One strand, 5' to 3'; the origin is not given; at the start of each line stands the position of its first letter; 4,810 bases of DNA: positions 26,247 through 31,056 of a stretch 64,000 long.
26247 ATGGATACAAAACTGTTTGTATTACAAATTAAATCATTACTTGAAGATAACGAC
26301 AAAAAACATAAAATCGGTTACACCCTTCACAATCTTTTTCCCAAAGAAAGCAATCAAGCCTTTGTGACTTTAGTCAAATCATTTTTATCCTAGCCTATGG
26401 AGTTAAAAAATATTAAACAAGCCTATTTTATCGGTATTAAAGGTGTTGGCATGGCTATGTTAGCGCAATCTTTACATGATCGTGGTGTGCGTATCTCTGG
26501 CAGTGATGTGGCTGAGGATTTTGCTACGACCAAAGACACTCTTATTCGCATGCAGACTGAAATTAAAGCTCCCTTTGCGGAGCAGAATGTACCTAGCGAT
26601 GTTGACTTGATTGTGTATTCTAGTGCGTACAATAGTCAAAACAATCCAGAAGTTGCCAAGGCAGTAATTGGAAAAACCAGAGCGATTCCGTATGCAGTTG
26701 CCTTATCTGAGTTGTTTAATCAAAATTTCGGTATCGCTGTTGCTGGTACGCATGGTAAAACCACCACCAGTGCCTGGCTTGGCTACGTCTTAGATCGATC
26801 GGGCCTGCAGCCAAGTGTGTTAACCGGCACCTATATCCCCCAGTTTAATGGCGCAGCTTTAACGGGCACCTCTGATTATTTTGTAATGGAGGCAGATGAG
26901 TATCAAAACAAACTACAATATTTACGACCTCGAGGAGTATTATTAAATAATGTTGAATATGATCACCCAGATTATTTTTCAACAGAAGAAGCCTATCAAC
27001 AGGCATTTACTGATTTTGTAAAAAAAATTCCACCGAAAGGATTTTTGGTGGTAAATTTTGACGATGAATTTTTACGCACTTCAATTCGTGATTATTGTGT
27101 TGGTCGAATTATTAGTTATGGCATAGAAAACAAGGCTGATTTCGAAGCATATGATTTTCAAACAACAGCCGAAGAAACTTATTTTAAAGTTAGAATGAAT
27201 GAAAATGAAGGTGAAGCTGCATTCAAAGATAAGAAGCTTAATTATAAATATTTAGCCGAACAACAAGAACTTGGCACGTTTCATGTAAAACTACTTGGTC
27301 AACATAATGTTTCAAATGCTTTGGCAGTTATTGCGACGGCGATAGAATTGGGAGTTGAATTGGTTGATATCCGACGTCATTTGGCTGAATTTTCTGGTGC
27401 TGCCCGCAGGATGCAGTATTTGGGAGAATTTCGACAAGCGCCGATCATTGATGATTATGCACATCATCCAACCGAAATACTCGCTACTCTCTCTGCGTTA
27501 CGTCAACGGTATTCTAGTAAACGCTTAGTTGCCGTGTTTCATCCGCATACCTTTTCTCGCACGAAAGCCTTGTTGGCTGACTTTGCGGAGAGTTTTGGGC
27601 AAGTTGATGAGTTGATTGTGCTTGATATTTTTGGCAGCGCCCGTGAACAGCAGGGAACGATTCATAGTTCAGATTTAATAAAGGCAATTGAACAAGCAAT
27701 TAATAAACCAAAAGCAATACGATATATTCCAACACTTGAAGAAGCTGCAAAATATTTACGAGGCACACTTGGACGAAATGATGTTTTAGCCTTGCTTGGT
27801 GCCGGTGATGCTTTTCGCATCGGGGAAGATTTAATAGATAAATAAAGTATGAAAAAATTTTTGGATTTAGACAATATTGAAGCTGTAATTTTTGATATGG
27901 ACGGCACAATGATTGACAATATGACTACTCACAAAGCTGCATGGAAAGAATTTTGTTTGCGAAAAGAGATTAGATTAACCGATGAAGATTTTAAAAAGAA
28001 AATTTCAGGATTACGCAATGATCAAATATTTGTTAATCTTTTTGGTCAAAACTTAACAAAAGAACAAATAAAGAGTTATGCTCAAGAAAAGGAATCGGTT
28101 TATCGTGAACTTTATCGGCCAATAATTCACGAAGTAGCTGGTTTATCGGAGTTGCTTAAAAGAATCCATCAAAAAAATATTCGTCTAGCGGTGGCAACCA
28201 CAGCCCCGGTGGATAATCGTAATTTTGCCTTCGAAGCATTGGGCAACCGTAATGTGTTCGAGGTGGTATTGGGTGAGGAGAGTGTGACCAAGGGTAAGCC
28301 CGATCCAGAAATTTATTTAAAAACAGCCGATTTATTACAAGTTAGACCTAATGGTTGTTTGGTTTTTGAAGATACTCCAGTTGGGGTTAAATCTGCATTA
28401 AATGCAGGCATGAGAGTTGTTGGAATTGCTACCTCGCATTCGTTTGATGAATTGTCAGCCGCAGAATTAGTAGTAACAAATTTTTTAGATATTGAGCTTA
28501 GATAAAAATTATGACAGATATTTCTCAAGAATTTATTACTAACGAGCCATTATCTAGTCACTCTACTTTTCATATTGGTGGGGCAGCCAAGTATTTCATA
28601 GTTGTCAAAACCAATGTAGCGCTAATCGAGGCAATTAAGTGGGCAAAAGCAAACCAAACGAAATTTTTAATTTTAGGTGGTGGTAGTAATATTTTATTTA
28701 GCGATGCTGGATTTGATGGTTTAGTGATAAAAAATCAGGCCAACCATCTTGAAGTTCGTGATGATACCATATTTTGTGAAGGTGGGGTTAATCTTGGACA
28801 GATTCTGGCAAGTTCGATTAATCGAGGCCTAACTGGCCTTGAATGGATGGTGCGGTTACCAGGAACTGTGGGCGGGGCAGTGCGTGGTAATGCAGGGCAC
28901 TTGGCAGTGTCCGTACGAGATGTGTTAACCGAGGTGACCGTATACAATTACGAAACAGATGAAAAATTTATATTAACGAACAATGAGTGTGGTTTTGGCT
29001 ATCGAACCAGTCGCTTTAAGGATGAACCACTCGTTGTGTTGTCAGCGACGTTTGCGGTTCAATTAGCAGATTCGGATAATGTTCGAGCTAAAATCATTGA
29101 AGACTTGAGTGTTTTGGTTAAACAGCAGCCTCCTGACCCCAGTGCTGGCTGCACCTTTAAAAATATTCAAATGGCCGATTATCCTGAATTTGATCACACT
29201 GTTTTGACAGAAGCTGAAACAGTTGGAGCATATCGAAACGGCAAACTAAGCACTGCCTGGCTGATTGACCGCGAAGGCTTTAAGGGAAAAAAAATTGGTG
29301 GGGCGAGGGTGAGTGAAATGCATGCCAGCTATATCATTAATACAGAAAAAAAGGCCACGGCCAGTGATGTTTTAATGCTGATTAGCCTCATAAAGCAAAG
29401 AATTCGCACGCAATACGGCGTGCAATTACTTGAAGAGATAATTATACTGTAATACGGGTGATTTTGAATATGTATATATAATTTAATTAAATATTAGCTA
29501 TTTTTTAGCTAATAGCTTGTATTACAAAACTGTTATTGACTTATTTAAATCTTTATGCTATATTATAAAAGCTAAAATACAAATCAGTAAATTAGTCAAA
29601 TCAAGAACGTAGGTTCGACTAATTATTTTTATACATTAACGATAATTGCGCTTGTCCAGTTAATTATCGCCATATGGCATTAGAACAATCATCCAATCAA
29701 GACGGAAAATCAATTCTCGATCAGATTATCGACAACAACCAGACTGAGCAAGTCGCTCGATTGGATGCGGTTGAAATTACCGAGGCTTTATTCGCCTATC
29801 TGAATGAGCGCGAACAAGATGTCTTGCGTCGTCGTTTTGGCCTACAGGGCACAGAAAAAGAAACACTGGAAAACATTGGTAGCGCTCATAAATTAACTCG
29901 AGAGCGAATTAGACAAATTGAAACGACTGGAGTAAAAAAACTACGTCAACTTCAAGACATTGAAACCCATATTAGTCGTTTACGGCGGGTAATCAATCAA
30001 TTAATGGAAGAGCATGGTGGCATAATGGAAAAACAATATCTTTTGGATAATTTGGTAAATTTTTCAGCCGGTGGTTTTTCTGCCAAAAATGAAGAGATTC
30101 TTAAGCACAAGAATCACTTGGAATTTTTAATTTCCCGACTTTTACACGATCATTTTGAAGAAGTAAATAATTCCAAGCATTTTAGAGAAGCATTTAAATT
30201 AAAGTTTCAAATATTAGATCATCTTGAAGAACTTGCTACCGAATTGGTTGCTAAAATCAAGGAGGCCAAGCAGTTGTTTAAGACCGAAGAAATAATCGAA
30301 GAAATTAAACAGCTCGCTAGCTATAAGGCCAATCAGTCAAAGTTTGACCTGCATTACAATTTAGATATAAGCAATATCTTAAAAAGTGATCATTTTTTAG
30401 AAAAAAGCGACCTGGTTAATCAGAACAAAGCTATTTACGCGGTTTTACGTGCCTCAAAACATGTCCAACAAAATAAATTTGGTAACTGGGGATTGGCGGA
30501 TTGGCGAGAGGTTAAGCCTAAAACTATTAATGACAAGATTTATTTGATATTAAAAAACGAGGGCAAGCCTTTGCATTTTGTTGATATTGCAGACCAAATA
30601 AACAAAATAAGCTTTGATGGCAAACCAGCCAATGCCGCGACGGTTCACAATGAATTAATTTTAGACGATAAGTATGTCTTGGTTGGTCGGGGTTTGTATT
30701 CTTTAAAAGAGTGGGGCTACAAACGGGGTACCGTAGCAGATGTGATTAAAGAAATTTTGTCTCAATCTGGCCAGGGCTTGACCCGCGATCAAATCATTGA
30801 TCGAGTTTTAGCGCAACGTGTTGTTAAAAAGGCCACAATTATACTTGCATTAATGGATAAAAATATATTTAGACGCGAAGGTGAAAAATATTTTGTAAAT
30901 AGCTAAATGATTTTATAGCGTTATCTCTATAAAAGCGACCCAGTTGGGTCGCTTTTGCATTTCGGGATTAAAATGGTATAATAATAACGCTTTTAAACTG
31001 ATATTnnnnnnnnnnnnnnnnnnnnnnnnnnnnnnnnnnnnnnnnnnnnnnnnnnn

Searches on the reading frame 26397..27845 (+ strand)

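Call 63: search_protein_families(library=pfam, proteins=[window:26397-27845:+], max_evalue=0.01)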
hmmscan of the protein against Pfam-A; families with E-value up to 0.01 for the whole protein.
window:26397-27845:+ (482 aa): 3 families
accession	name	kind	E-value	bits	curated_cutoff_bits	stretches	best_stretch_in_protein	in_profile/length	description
PF08245.18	Mur_ligase_M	-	1.3e-28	100.8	24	1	115-315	1-200/200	Mur ligase middle domain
PF02875.26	Mur_ligase_C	-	5.1e-22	79.5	28.4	1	337-470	1-127/127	Mur ligase, glutamate ligase domain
PF01225.30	Mur_ligase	-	8.5e-14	52.1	21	1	10-109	3-93/95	Mur ligase family, catalytic domain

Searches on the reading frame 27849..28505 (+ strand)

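Call 62: search_protein_families(library=pfam, proteins=[window:27849-28505:+], max_evalue=0.001)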
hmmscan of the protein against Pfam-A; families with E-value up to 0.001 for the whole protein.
window:27849-28505:+ (218 aa): 3 families
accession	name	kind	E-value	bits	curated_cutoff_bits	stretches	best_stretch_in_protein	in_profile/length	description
PF13419.12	HAD_2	-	5.7e-33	115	23.8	1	13-193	1-178/178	Haloacid dehalogenase-like hydrolase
PF00702.32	Hydrolase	-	1.5e-24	87.9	26.4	1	10-187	1-191/191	haloacid dehalogenase-like hydrolase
PF12710.13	HAD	-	2.6e-06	28.4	27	1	13-144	1-131/189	haloacid dehalogenase-like hydrolase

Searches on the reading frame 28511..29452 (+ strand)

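Call 62: search_protein_families(library=pfam, proteins=[window:28511-29452:+], max_evalue=0.001)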
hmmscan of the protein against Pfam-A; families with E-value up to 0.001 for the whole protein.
window:28511-29452:+ (313 aa): 2 families
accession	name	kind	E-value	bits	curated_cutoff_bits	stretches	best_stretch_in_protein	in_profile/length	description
PF02873.21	MurB_C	-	9.2e-24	84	27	1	203-312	14-98/99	UDP-N-acetylenolpyruvoylglucosamine reductase, C-terminal domain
PF01565.28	FAD_binding_4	-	8.7e-17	61.6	26.4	1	27-146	2-130/139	FAD binding domain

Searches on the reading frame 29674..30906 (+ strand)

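Call 43: search_protein_families(library=pfam, proteins=[window:29674-30906:+], max_evalue=0.001)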
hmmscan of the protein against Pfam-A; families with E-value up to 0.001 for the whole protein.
window:29674-30906:+ (410 aa): 2 families
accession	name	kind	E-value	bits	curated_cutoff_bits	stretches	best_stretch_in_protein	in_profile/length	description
PF04545.22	Sigma70_r4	-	8.7e-13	48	24.1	1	41-92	3-50/50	Sigma-70, region 4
PF05066.19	HARE-HTH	-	9.7e-09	36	25.9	0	285-347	3-71/71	HB1, ASXL, restriction endonuclease HTH domain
